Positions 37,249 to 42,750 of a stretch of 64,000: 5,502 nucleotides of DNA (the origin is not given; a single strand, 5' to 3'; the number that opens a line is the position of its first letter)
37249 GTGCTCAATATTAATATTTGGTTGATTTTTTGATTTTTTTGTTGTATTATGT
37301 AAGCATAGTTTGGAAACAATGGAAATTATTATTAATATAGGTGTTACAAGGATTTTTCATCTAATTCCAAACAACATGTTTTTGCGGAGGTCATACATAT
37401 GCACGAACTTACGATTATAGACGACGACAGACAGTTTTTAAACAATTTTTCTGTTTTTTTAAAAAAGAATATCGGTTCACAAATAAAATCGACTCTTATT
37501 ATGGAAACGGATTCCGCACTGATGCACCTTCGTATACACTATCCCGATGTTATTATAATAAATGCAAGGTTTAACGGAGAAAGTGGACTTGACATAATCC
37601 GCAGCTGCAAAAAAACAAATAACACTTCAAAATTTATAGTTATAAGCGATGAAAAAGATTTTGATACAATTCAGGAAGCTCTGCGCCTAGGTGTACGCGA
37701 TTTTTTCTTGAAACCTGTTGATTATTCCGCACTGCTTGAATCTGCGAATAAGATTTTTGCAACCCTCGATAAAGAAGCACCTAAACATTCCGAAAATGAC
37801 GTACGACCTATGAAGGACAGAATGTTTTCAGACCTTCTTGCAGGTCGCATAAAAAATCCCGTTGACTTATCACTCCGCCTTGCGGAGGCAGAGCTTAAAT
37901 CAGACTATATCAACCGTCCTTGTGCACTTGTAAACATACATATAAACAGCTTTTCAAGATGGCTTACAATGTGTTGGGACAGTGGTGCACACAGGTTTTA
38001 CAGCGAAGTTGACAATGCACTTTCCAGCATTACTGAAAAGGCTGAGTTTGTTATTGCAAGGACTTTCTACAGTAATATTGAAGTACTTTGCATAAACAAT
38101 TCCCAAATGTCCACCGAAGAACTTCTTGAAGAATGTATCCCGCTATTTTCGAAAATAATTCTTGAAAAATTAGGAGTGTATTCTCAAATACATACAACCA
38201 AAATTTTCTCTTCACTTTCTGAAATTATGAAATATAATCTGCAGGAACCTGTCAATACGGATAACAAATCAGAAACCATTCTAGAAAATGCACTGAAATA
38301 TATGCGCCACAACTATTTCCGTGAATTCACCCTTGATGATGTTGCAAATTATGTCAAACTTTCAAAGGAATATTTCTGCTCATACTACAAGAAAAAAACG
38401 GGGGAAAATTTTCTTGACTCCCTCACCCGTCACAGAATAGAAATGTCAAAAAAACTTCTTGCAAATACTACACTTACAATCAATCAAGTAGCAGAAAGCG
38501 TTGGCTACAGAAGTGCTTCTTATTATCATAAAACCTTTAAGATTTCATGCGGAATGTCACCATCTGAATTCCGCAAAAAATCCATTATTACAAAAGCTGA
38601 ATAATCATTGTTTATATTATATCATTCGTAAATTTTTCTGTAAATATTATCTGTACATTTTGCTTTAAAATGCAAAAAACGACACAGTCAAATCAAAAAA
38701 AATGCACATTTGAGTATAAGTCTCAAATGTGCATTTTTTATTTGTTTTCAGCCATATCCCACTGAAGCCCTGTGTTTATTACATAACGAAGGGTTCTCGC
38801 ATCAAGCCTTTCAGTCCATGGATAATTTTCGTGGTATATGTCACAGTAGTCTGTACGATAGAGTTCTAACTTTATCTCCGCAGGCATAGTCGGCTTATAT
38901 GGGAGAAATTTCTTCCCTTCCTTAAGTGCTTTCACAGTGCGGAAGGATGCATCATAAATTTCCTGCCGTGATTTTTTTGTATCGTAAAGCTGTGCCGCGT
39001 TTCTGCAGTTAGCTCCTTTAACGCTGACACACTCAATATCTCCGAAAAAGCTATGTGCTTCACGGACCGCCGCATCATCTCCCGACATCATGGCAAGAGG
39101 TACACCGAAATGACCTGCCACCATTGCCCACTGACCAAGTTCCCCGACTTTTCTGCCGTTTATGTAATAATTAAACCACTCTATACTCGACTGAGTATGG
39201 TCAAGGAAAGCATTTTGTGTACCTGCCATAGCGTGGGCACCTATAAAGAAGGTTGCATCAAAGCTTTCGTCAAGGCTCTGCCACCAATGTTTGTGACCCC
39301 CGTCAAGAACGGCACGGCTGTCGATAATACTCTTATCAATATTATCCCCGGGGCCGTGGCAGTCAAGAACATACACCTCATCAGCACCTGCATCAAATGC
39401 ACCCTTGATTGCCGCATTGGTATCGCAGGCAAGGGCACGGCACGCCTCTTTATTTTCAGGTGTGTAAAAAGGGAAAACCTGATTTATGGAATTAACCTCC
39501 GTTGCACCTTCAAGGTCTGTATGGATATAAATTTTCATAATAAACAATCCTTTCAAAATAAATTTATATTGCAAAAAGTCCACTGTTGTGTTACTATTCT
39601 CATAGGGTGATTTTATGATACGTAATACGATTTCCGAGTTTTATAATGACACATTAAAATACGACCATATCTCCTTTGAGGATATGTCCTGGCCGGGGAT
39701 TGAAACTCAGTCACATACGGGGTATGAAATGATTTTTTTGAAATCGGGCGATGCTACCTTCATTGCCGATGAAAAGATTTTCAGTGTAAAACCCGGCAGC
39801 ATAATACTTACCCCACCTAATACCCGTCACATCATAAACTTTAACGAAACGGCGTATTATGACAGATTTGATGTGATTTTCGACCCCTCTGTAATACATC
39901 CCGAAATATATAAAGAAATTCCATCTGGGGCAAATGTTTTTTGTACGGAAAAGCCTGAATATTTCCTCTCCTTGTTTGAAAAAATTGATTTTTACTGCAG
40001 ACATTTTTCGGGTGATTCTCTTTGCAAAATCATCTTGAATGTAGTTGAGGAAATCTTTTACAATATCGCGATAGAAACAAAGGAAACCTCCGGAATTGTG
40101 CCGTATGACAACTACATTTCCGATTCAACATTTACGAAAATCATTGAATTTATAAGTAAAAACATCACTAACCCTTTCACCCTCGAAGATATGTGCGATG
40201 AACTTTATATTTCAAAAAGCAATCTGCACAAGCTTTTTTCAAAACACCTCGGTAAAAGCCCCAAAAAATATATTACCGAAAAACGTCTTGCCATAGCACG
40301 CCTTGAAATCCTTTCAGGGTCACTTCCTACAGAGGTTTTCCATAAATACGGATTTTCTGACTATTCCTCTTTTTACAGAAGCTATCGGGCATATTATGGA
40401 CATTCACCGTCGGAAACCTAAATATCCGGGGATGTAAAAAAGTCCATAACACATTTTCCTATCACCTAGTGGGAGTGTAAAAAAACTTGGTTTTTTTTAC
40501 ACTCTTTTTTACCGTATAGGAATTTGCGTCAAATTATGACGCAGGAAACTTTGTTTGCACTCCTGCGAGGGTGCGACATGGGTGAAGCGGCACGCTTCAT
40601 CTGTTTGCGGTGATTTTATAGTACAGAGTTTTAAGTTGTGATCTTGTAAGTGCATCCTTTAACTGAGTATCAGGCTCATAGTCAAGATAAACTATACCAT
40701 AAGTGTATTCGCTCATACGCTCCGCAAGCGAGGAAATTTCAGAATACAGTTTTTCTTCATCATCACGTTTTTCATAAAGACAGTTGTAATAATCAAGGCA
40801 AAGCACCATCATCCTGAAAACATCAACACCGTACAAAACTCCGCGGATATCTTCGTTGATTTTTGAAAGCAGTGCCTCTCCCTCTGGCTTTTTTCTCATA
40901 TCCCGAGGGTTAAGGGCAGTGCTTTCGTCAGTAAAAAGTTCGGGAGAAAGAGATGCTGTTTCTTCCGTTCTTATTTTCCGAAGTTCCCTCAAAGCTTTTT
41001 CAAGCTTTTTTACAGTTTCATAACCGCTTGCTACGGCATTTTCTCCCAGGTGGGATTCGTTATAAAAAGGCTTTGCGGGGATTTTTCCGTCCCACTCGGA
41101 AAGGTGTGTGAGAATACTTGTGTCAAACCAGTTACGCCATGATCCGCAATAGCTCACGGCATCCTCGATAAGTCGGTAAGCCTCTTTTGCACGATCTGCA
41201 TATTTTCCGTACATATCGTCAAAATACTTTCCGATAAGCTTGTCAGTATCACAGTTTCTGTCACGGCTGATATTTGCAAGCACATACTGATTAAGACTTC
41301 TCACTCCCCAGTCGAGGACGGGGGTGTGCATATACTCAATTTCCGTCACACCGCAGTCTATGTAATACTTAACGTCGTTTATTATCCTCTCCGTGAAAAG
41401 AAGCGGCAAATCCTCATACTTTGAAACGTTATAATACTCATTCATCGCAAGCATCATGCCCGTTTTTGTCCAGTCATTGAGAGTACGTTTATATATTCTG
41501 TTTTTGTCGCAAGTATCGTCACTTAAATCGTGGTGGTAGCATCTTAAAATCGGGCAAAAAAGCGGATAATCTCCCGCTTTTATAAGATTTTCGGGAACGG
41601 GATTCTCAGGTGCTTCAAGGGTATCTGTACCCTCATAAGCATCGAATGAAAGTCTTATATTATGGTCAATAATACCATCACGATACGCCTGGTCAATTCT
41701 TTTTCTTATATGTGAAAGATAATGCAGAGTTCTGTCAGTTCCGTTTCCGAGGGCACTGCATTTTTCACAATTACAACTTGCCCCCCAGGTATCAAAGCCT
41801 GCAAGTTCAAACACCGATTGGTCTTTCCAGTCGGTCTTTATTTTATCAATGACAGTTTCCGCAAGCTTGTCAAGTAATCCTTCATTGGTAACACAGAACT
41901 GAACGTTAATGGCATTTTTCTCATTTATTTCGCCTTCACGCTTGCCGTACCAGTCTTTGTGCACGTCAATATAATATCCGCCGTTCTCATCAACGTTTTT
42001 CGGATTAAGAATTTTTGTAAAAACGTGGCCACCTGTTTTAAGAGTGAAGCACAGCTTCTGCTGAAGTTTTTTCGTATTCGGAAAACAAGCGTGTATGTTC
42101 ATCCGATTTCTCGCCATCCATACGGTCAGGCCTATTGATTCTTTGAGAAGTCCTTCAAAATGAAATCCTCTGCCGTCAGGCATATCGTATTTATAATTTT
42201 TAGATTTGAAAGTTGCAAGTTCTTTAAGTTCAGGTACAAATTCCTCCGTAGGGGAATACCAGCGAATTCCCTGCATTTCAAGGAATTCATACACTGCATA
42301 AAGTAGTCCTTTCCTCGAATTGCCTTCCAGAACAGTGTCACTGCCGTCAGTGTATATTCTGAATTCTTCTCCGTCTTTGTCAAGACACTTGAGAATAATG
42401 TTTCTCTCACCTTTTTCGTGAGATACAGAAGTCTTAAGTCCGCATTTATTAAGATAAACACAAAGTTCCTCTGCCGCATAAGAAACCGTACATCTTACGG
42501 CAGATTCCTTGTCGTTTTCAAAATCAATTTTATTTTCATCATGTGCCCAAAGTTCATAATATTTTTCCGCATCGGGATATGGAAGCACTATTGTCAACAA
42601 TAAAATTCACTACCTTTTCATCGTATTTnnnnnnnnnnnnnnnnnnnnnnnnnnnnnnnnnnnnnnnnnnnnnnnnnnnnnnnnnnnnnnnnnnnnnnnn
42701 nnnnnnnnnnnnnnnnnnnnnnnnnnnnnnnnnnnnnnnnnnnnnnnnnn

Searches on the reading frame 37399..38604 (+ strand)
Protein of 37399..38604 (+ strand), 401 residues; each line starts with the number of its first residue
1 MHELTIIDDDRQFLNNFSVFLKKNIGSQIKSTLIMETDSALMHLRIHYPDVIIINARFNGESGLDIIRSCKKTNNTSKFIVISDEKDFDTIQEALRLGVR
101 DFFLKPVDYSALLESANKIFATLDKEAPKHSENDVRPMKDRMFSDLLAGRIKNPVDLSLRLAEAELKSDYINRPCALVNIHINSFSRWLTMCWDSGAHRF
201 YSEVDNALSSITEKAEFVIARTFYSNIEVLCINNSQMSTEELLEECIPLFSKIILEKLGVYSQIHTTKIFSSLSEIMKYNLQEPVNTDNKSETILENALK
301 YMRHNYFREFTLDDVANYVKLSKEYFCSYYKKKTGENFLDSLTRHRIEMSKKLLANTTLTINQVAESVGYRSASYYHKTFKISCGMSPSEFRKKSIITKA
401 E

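Call 24: search_protein_families(library=pfam, proteins=[window:37399-38604:+], max_evalue=0.001)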
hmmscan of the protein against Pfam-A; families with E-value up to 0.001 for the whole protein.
window:37399-38604:+ (401 aa): 3 families
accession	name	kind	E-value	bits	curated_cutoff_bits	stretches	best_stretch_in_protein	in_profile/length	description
PF12833.13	HTH_18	-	5.4e-17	62.3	33.6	1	316-393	2-79/80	Helix-turn-helix domain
PF00165.29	HTH_AraC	-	1e-14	54.6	26.6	1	356-393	6-42/42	Bacterial regulatory helix-turn-helix proteins, AraC family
PF00072.30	Response_reg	-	7.6e-14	52.3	30.2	1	5-115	2-109/111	Response regulator receiver domain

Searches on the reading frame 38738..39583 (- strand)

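Call 24: search_protein_families(library=pfam, proteins=[window:38738-39583:-], max_evalue=0.001)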
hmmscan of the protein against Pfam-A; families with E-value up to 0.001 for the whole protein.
window:38738-39583:- (281 aa): 1 family
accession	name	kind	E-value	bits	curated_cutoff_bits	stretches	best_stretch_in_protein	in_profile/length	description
PF04951.18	Peptidase_M55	-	1.5e-61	208.6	25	1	16-270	1-253/264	D-aminopeptidase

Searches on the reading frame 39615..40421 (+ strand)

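Call 24: search_protein_families(library=pfam, proteins=[window:39615-40421:+], max_evalue=0.001)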
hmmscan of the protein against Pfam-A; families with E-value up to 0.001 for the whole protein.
window:39615-40421:+ (268 aa): 4 families
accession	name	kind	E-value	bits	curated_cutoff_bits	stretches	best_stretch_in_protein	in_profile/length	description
PF12833.13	HTH_18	-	5.4e-18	65.5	33.6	1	193-268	1-77/80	Helix-turn-helix domain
PF00165.29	HTH_AraC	-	2.6e-14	53.4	26.6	1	180-221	1-42/42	Bacterial regulatory helix-turn-helix proteins, AraC family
PF07883.17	Cupin_2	-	4.6e-06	26.7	27.2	1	30-74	12-56/70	Cupin domain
PF02311.25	AraC_binding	-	0.00074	19.7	21.1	0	30-79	17-66/135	AraC-like ligand binding domain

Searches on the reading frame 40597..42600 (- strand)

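Call 24: search_protein_families(library=pfam, proteins=[window:40597-42600:-], max_evalue=0.001)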
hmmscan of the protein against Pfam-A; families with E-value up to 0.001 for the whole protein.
window:40597-42600:- (667 aa): 1 family
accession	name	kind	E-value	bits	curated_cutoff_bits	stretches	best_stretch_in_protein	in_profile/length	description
PF16126.11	DUF4838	-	3.1e-16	59.9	26.6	1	114-469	1-317/325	Domain of unknown function (DUF4838)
